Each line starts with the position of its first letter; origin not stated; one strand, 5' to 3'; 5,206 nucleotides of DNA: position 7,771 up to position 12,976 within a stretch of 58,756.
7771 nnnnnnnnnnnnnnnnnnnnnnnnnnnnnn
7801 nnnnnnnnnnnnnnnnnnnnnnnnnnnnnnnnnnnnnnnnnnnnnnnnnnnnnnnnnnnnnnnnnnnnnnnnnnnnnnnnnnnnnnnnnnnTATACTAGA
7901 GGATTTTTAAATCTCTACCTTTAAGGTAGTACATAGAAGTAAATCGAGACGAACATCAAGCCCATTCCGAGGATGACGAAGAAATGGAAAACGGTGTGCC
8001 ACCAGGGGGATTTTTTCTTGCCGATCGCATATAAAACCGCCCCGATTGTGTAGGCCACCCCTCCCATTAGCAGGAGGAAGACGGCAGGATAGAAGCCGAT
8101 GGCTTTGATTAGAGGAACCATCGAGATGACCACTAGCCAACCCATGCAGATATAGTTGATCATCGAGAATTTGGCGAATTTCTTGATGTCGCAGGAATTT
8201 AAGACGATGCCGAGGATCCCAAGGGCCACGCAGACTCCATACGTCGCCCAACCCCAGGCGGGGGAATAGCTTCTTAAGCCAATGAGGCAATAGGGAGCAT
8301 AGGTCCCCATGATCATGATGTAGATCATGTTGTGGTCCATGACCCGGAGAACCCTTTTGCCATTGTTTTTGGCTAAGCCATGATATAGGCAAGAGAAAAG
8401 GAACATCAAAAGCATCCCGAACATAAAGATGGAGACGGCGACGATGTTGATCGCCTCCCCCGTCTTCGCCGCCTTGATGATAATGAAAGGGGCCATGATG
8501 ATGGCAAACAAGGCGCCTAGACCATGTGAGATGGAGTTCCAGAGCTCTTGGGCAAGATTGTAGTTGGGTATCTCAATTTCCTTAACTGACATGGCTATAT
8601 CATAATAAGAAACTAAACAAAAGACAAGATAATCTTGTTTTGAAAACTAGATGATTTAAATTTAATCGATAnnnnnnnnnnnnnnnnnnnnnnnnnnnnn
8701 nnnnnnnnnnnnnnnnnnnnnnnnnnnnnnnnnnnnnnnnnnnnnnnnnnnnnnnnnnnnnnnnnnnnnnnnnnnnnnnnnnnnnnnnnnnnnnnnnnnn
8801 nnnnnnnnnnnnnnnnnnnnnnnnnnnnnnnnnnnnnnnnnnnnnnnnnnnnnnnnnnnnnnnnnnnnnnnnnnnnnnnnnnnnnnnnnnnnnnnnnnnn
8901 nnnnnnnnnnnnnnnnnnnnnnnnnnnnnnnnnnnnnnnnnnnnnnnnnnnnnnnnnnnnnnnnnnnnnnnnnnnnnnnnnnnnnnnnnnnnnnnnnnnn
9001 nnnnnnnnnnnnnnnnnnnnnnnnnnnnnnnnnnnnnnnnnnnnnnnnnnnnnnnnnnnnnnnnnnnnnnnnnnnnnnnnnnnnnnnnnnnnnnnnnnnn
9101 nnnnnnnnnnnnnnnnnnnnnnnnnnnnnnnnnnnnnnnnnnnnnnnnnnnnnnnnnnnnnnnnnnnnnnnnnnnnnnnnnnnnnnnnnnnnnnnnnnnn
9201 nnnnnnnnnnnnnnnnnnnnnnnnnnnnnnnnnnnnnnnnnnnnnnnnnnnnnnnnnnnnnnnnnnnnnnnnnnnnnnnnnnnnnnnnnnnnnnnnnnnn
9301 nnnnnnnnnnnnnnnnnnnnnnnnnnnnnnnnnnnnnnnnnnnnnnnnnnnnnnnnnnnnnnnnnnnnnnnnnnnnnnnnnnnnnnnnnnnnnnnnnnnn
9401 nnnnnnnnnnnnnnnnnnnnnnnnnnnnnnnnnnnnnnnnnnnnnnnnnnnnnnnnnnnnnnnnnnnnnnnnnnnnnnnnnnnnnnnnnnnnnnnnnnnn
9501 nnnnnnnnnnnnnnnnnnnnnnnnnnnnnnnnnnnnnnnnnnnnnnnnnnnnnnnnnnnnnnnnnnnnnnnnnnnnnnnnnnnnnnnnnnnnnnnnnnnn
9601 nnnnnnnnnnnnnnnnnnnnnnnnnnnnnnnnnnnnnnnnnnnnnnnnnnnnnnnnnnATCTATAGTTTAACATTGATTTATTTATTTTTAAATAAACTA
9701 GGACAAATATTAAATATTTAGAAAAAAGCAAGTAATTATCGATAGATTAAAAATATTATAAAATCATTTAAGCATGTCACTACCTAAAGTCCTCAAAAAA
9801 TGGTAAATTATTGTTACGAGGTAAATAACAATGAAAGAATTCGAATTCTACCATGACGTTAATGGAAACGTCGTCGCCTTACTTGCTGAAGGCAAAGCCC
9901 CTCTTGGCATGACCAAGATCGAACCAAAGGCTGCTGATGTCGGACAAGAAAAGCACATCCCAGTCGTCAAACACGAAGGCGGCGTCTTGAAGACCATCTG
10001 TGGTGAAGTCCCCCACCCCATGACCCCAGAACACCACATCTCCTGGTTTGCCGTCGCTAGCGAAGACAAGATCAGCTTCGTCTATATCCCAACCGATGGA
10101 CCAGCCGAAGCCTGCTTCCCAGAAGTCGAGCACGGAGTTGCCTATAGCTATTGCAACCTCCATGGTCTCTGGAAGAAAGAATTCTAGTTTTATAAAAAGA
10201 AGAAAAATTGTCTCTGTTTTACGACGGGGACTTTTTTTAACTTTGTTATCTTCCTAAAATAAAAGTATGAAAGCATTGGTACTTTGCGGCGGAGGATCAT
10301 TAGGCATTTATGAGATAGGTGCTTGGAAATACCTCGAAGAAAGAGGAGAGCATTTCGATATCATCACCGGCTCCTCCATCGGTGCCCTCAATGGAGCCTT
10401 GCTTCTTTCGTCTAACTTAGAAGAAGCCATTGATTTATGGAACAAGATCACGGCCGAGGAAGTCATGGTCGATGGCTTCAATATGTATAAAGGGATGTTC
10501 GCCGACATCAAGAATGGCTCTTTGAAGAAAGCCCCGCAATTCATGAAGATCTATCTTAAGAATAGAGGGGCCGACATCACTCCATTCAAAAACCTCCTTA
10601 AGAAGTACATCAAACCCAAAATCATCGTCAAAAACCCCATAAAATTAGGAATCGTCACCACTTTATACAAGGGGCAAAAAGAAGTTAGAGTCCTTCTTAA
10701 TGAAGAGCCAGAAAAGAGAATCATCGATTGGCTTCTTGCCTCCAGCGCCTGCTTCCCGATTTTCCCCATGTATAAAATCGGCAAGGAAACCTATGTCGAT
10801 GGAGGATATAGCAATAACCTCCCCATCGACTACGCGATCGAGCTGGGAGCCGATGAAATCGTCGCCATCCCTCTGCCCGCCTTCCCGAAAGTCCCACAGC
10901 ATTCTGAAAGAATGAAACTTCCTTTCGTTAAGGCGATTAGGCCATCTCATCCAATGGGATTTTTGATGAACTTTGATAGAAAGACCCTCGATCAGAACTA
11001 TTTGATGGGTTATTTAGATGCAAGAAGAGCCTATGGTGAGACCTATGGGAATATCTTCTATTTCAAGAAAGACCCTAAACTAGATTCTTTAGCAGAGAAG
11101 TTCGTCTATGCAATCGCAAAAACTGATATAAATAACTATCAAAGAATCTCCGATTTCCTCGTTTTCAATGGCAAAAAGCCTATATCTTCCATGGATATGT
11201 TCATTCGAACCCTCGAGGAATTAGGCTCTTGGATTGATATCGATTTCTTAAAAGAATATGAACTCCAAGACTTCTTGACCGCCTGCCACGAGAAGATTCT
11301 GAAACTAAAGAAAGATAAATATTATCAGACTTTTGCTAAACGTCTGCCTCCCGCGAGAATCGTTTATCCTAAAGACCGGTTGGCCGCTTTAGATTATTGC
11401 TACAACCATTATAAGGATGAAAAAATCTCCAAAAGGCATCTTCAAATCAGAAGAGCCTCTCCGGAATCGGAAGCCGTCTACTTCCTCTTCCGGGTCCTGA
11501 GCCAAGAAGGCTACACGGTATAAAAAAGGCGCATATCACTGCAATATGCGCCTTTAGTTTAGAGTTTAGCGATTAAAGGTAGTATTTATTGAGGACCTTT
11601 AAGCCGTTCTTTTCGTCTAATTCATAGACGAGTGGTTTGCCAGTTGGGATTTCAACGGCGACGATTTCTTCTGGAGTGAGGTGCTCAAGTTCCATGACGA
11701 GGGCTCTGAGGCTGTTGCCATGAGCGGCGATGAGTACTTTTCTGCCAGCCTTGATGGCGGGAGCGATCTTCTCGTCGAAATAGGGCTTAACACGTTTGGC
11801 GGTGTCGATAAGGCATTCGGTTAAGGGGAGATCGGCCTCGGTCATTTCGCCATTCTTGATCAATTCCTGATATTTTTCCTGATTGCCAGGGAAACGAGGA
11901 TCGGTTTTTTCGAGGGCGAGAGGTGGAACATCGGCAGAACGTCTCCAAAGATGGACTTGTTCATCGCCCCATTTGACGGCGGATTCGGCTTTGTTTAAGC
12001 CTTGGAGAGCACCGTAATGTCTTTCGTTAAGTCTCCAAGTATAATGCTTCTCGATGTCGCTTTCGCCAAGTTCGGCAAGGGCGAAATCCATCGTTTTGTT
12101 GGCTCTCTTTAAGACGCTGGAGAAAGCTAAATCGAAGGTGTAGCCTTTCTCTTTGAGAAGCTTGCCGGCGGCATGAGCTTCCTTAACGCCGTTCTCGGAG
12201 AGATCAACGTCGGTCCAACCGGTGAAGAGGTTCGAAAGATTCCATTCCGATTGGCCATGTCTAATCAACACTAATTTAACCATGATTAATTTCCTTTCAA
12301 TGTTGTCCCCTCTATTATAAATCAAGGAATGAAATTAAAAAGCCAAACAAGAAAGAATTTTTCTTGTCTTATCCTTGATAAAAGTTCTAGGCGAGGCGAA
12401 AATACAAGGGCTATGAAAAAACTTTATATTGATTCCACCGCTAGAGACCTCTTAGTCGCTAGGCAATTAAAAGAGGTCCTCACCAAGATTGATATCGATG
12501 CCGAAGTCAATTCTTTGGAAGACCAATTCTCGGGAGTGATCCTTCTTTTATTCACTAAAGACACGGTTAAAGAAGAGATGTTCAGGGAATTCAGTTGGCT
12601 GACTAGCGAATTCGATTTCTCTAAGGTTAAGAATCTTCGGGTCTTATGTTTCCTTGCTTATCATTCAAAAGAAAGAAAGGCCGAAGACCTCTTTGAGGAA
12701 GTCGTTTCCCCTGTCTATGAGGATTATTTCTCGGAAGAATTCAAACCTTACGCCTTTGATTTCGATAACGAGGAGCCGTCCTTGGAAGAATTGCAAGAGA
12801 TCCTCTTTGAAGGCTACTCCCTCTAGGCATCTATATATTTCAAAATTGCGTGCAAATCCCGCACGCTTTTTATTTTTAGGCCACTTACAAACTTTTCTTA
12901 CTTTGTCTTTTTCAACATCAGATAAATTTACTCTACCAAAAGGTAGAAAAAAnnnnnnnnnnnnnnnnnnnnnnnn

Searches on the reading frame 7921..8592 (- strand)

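Call 42: search_protein_families(library=pfam, proteins=[window:7921-8592:-], max_evalue=0.0001)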
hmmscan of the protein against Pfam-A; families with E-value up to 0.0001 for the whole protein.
window:7921-8592:- (223 aa): 1 family
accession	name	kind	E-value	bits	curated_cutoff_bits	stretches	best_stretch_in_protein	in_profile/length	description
PF03006.26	HlyIII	-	6e-38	131.2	26.2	1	13-212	3-222/224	Haemolysin-III related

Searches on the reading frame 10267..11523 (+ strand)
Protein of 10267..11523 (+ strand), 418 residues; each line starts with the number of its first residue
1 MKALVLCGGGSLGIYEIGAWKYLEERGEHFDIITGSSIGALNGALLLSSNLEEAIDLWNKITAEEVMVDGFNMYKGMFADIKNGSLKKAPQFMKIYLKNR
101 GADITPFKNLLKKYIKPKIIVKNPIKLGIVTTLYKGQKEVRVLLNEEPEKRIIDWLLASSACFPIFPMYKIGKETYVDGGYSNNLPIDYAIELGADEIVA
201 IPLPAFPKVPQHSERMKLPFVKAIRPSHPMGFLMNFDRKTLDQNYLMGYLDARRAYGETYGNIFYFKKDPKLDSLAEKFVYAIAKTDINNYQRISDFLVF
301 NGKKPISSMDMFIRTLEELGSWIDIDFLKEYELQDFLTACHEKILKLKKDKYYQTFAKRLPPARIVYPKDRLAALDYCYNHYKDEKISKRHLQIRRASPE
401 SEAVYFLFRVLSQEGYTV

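Call 6: search_protein_families(library=pfam, proteins=[window:10267-11523:+], max_evalue=0.01)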
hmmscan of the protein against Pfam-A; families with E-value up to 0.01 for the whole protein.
window:10267-11523:+ (418 aa): 1 family
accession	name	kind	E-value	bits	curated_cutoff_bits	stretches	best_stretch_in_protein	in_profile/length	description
PF01734.28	Patatin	-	3.3e-34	119.2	27.7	1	4-191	1-191/191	Patatin-like phospholipase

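Call 7: search_protein_families(library=padloc, proteins=[window:10267-11523:+], max_evalue=0.01)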
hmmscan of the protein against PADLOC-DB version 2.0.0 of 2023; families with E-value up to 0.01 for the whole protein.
window:10267-11523:+ (418 aa): 4 families
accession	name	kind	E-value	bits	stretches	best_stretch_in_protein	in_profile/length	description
PDLC00758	Effector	-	5.2e-10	37.1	1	1-190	6-192/331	Phospholipase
PDLC00757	Effector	-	3e-09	34.7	1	2-191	11-198/331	Phospholipase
PDLC00755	Effector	-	9.5e-07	26.2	1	2-62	12-78/311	Phospholipase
PDLC00756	Effector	-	0.00047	17.5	1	148-187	94-133/280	Phospholipase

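Call 8: search_protein_families(library=ncbifam, proteins=[window:10267-11523:+], max_evalue=0.01)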
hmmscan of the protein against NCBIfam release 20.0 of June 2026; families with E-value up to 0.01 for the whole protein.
window:10267-11523:+ (418 aa): 4 families
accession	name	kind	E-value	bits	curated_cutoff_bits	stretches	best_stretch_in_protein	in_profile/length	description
NF041079.1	CBASS_lipase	equivalog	8.1e-10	38.4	200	1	2-187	2-181/317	CBASS cGAMP-activated phospholipase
NF053870.1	DS2_1_antiphage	equivalog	2.8e-07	30.2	400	1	3-61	2-66/299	anti-phage phospholipase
NF043045.1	T4SS_VpdC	equivalog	1.5e-06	26.6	1000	1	3-188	307-504/880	Dot/Icm T4SS effector VpdC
NF007623.0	PRK10279.1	equivalog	1.4e-05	24.4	272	1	4-58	8-61/301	patatin-like phospholipase RssA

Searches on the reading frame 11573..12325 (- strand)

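Call 42: search_protein_families(library=pfam, proteins=[window:11573-12325:-], max_evalue=0.0001)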
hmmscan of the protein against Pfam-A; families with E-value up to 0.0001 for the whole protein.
window:11573-12325:- (250 aa): 1 family
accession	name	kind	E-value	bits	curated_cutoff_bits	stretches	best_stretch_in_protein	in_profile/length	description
PF00300.27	His_Phos_1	-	1.4e-34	119.9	21.7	2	18-139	1-117/194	Histidine phosphatase superfamily (branch 1)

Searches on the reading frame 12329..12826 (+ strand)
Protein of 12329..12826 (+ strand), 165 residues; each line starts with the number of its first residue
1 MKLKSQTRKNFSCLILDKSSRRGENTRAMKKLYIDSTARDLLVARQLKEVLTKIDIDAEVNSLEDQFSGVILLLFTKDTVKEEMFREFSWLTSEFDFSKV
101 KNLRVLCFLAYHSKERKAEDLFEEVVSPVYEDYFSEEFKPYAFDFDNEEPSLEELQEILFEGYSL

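Call 6: search_protein_families(library=pfam, proteins=[window:12329-12826:+], max_evalue=0.01)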
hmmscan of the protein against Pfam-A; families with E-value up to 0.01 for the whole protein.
window:12329-12826:+ (165 aa): 0 families

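Call 7: search_protein_families(library=padloc, proteins=[window:12329-12826:+], max_evalue=0.01)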
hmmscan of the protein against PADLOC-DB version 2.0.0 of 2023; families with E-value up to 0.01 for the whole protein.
window:12329-12826:+ (165 aa): 0 families

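Call 8: search_protein_families(library=ncbifam, proteins=[window:12329-12826:+], max_evalue=0.01)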
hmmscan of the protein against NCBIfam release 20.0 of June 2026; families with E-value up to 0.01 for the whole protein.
window:12329-12826:+ (165 aa): 0 families

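Call 79: search_solved_structures(query=window:12413-12826:+, max_evalue=10)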
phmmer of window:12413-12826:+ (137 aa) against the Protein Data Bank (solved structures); distinct sequences matched with E-value up to 10: 6.
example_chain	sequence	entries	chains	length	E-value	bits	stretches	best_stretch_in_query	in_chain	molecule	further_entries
5tcs_A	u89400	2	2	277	0.057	16.8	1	88-128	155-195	Kinetochore protein NDC80 | NDC80 isoform 1,NDC80 isoform 1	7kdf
5td8_A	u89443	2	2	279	0.058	16.8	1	88-128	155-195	Kinetochore protein NDC80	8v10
8v11_A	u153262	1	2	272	0.058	16.8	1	88-128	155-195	Kinetochore protein NDC80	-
8g0q_A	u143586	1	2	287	0.093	16.2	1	88-128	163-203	Kinetochore protein NDC80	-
8q84_A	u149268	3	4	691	0.78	13.2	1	88-128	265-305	Kinetochore protein NDC80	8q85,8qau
8j3i_A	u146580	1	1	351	1.4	12.3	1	35-119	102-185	(S)-scoulerine 9-O-methyltransferase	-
